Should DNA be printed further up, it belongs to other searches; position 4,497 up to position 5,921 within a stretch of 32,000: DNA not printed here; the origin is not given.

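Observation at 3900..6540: AT-rich island with an orphan radical SAM/SPASM maturase and no clear substrate, at the truncated 5' end of fdhE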

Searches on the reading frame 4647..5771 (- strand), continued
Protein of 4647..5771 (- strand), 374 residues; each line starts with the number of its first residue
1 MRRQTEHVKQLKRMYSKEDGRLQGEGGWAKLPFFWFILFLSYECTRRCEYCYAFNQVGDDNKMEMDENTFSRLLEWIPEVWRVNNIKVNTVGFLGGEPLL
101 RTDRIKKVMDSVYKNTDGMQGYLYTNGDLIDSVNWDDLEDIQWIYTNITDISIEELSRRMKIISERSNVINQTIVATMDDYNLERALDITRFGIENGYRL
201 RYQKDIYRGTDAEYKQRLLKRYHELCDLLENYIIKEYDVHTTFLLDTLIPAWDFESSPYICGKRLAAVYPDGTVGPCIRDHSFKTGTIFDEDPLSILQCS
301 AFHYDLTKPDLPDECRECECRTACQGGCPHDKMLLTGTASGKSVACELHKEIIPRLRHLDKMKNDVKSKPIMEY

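Call 59: search_protein_families(library=pfam, proteins=[L025:2-982:+, L025:987-1601:+, L024:5791-6999:+, L024:7006-7395:+, L024:5306-5767:+, L044:810-2033:+, L044:347-904:+, L014:1831-2994:-, L019:11623-12729:+, L019:12778-14364:+], max_evalue=0.0001)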
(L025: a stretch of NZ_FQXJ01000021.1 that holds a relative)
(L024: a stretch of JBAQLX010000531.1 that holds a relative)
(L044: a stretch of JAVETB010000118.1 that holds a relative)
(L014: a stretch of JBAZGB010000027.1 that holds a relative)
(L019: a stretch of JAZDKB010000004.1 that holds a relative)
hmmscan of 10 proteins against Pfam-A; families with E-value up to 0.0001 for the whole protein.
L025:2-982:+ (326 aa): 3 families
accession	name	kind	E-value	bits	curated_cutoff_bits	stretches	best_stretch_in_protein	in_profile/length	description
PF10589.14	NADH_4Fe-4S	-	8.4e-32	109.4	23.5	1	222-306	1-85/85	NADH-ubiquinone oxidoreductase-F iron-sulfur binding region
PF01512.22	Complex1_51K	-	1.5e-11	44.8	31.2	1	1-111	60-149/150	Nuo51 FMN-binding domain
PF10531.15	SLBB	-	3.9e-06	27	27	1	136-183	3-53/55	SLBB domain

L025:987-1601:+ (204 aa): 7 families
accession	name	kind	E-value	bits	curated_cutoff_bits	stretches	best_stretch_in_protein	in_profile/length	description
PF13510.11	Fer2_4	-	1.9e-18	66.7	22.8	1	3-80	3-81/82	2Fe-2S iron-sulfur cluster binding domain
PF12838.12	Fer4_7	-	1.4e-09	38.7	27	1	125-180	2-52/52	4Fe-4S dicluster domain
PF00111.32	Fer2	-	3.9e-08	33.6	21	1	8-55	3-48/77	2Fe-2S iron-sulfur cluster binding domain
PF00037.32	Fer4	-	5.7e-06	26.4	21.1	0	160-181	2-23/24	4Fe-4S binding domain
PF14697.11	Fer4_21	-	2.7e-05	24.6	35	1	122-181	5-57/59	4Fe-4S dicluster domain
PF13484.11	Fer4_16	-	7.4e-05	23.9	30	0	165-184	1-20/66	4Fe-4S double cluster binding domain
PF13187.11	Fer4_9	-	9.9e-05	22.7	27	0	125-180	2-51/52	4Fe-4S dicluster domain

L024:5791-6999:+ (402 aa): 3 families
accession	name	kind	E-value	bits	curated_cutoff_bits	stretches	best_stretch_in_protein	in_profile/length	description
PF00266.25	Aminotran_5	-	3.8e-92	309.6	21.5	1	11-374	1-371/371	Aminotransferase class-V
PF01212.27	Beta_elim_lyase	-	1.6e-07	31.4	27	1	55-184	35-169/288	Beta-eliminating lyase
PF01041.23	DegT_DnrJ_EryC1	-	8.3e-05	22.4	19.8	0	59-189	31-151/360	DegT/DnrJ/EryC1/StrS aminotransferase family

L024:7006-7395:+ (129 aa): 1 family
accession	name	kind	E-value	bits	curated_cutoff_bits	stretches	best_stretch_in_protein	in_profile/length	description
PF01592.21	NifU_N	-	2.8e-49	166.9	22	1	5-125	1-124/127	NifU-like N terminal domain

L024:5306-5767:+ (153 aa): 1 family
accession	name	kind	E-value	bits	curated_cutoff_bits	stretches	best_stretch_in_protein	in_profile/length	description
PF02082.26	Rrf2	-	1.5e-45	155.1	30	1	6-138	1-132/132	Iron-dependent Transcriptional regulator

L044:810-2033:+ (407 aa): 2 families
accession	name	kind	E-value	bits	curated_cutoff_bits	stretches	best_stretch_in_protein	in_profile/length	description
PF20979.2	Arginosuc_syn_C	-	9.7e-45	153.3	27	1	212-388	4-178/219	Arginosuccinate synthase C-terminal domain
PF00764.25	Arginosuc_synth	-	1.4e-16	61.4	27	1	41-200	3-160/162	Arginosuccinate synthase N-terminal HUP domain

L044:347-904:+ (185 aa): 1 family
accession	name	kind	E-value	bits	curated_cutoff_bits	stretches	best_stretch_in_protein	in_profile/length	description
PF00857.26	Isochorismatase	-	3.1e-38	132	27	1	6-148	1-152/175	Isochorismatase domain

L014:1831-2994:- (387 aa): 1 family
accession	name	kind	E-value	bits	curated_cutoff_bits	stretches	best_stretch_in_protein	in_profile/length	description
PF00266.25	Aminotran_5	-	1.9e-89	300.6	21.5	1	4-364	1-369/371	Aminotransferase class-V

L019:11623-12729:+ (368 aa): 14 families
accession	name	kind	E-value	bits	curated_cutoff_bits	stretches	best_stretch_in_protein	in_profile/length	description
PF04879.21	Molybdop_Fe4S4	-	3.2e-19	69.1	22.7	1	236-289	2-55/55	Molybdopterin oxidoreductase Fe4S4 domain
PF00384.28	Molybdopterin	-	3.6e-18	66.2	24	1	292-367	1-80/353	Molybdopterin oxidoreductase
PF13510.11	Fer2_4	-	1.4e-17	64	22.8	1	20-93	5-81/82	2Fe-2S iron-sulfur cluster binding domain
PF10588.14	NADH-G_4Fe-4S_3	-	6.9e-15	54.7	27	1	100-139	1-40/40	NADH-ubiquinone oxidoreductase-G iron-sulfur binding region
PF22117.2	Fer4_Nqo3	-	2.9e-11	43.8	27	1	154-222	2-67/67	NADH-quinone oxidoreductase subunit 3, ferredoxin-like domain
PF00037.32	Fer4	-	1.3e-10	41.1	21.1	1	201-222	3-24/24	4Fe-4S binding domain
PF12838.12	Fer4_7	-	3.7e-10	40.6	27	1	162-220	1-52/52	4Fe-4S dicluster domain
PF13237.11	Fer4_10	-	5.6e-09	36.2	25.5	1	156-217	2-53/53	4Fe-4S dicluster domain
PF14697.11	Fer4_21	-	3.9e-08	33.7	35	1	161-220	6-56/59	4Fe-4S dicluster domain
PF13187.11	Fer4_9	-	5.7e-08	33.1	27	1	162-220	1-51/52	4Fe-4S dicluster domain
PF13183.11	Fer4_8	-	5.2e-07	30.5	27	1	161-219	3-67/68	4Fe-4S dicluster domain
PF13484.11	Fer4_16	-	9.3e-06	26.8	30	0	205-224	1-20/66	4Fe-4S double cluster binding domain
PF25160.1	LdpA_Fe-S-bd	-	3.2e-05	24.1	27.6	0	203-224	25-46/49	LdpA Fe-S cluster-binding domain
PF12797.12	Fer4_2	-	7.5e-05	22.9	24.5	1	156-174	3-21/22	4Fe-4S binding domain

L019:12778-14364:+ (528 aa): 2 families
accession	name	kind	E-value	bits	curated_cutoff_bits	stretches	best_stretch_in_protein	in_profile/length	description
PF00384.28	Molybdopterin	-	1.1e-51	176.4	24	1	1-332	98-353/353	Molybdopterin oxidoreductase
PF01568.27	Molydop_binding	-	3.2e-30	104.8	26.8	1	417-522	2-110/110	Molydopterin dinucleotide binding domain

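Call 71: find_encoding_contigs(protein=P0123, flank=7000, max_places=1)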
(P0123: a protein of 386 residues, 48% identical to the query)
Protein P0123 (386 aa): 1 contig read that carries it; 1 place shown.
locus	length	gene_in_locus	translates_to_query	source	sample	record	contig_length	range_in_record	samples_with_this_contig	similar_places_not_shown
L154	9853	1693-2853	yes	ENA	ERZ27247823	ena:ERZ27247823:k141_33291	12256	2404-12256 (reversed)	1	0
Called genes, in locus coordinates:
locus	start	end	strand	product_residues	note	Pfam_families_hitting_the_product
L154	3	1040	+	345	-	?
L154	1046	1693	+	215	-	-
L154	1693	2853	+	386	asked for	-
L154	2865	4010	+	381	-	PF04055:Radical_SAM (weak), PF13353:Fer4_12 (weak)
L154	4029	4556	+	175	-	-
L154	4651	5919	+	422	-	PF02310:B12-binding, PF04055:Radical_SAM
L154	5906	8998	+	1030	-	PF00535:Glycos_transf_2, PF13641:Glyco_tranf_2_3 (faint), PF13712:Glyco_tranf_2_5 (faint), PF00535:Glycos_transf_2, PF01596:Methyltransf_3 (weak), PF04989:RMNT_CmcI, PF13578:Methyltransf_24, PF00535:Glycos_transf_2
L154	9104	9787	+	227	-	PF22945:LEM-3_GIY-YIG, PF07460:NUMOD3 (weak)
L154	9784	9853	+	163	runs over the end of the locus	PF01075:Glyco_transf_9 (weak)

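Call 72: find_encoding_contigs(protein=P0124, flank=7000, max_places=1)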
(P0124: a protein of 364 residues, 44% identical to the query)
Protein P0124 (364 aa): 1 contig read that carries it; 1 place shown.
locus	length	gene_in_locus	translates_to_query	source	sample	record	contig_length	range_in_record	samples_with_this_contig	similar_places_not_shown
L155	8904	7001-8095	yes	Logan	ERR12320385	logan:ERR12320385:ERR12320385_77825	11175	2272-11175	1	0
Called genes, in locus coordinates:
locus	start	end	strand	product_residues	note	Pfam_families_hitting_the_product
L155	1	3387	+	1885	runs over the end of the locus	?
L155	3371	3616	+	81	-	-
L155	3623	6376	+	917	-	PF13884:Peptidase_S74 (weak)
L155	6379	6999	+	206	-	-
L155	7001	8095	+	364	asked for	PF04055:Radical_SAM, PF13353:Fer4_12 (weak)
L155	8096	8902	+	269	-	?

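Call 73: search_protein_families(library=phrogs, proteins=[L155:3623-6376:+, L155:6379-6999:+, L155:7001-8095:+, L069:7654-8781:+, L069:11127-11612:+, L069:11623-12525:+, L154:1046-1693:+, L154:4029-4556:+, window:4647-5771:-, L070:4028-4882:+], max_evalue=0.001)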
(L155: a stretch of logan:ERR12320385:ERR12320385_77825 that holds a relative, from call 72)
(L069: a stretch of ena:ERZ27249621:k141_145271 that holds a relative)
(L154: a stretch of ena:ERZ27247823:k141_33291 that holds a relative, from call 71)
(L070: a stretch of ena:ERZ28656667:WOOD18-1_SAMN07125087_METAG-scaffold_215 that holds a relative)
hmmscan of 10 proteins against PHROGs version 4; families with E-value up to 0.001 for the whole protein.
L155:3623-6376:+ (917 aa): 22 families
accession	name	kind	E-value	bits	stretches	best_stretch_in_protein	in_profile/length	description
phrog_1197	-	tail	3.7e-46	159.5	6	145-190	247-297/715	tail protein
phrog_5668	-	tail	4.9e-25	88.5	1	664-917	1291-1557/1567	tail fiber protein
phrog_21962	-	tail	3.9e-24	86.5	5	414-460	209-255/321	tail protein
phrog_36886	-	unknown function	5.4e-23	82.4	0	427-460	96-129/605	-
phrog_2012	-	tail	2.1e-22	81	3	420-468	104-155/212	minor tail protein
phrog_21722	-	tail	4.6e-20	72.7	1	679-916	335-566/576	long tail fiber protein distal subunit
phrog_8780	-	tail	5.3e-20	72.2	4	412-457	572-622/755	minor tail protein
phrog_1699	-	tail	1.8e-17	64.2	1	695-916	782-989/1000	long tail fiber protein distal subunit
phrog_18186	-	tail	5.9e-14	52.6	1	725-917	395-573/582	baseplate wedge subunit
phrog_2952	-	tail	2.3e-13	50.9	0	152-190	306-344/488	minor tail protein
phrog_11011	-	tail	2.5e-13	49.8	1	249-916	779-1275/1291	long tail fiber protein distal subunit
phrog_35419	-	tail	3.3e-13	50.7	2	581-672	306-392/414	tail fiber protein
phrog_33119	-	tail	3.1e-12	46.9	1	784-915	512-631/643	long tail fiber protein distal subunit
phrog_5667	-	tail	4.6e-12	46.4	1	821-917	691-785/786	long tail fiber protein distal subunit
phrog_14572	-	tail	1.6e-11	44.9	1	798-916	344-468/484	tail fiber protein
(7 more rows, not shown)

L155:6379-6999:+ (206 aa): 0 families

L155:7001-8095:+ (364 aa): 2 families
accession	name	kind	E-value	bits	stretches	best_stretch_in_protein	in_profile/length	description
phrog_1802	-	other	2.3e-20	74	2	32-126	45-142/556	radical SAM domain-containing protein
phrog_13987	-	other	4.4e-06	27.2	1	23-122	7-101/274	radical SAM domain-containing protein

L069:7654-8781:+ (375 aa): 6 families
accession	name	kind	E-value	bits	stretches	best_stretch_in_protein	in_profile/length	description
phrog_24074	-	unknown function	6.2e-15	55.5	1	19-236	430-623/892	-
phrog_13163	-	tail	1e-12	47.8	1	143-255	634-736/976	baseplate wedge subunit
phrog_1469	-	tail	2.4e-09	35.7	1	143-253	623-722/2607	baseplate wedge subunit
phrog_19601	-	tail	3.5e-07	28.7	1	147-255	746-844/2043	baseplate wedge subunit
phrog_32294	-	tail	5e-07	27.7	1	142-260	522-630/2435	baseplate wedge subunit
phrog_38322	-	unknown function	1e-06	28.9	1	96-233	372-500/506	-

L069:11127-11612:+ (161 aa): 2 families
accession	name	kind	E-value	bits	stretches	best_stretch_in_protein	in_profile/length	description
phrog_22593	-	unknown function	4e-07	30.5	1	30-127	272-366/400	-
phrog_19602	-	tail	6.8e-06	26.1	1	31-131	376-474/504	tail fiber protein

L069:11623-12525:+ (300 aa): 0 families

L154:1046-1693:+ (215 aa): 0 families

L154:4029-4556:+ (175 aa): 1 family
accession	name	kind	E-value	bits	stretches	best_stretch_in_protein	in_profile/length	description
phrog_6368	-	unknown function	3.4e-09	37.4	1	55-139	240-326/328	-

window:4647-5771:- (374 aa): 3 families
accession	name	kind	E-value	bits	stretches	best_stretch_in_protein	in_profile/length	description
phrog_1802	-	other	1.5e-20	74.6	1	40-371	50-411/556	radical SAM domain-containing protein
phrog_626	-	DNA, RNA and nucleotide metabolism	6.2e-05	23.6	1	38-125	21-105/164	anaerobic ribonucleotide reductase small subunit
phrog_14086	-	other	0.00027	21.4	1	35-132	88-180/353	radical SAM domain-containing protein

L070:4028-4882:+ (284 aa): 0 families
